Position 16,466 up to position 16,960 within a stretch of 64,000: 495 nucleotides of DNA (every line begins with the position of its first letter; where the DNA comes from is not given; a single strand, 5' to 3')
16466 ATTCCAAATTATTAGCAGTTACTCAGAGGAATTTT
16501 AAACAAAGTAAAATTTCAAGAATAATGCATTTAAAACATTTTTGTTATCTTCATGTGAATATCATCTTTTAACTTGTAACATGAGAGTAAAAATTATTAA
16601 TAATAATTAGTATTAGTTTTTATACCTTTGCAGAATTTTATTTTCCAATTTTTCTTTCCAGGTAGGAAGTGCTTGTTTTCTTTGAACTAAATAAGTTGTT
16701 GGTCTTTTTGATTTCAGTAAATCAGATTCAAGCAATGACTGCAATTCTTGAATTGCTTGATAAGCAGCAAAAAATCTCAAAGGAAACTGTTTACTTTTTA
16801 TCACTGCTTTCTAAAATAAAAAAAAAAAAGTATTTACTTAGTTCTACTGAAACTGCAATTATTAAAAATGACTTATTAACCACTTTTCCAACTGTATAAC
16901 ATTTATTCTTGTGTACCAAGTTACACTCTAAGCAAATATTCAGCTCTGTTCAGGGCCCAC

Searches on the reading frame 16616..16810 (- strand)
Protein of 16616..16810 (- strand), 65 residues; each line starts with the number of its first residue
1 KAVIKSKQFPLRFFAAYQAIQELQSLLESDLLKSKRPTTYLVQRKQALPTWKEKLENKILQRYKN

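Call 29: find_homologous_proteins(query=window:16616-16810:-, max_evalue=0.001)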
Query seq(65 aa): no candidate shares three 5-residue words with the query. No homologue found.

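Call 31: search_protein_families(library=pfam, proteins=[window:16616-16810:-], max_evalue=1)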
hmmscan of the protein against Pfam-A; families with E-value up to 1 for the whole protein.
seq(65 aa): 2 families
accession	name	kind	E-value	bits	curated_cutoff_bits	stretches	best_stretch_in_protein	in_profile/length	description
PF05731.17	TROVE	-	4.4e-05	23.3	23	1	1-46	335-378/442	TROVE domain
PF14766.11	RPA_interact_N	-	0.22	11.7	28.8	1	45-64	7-26/39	Replication protein A interacting N-terminal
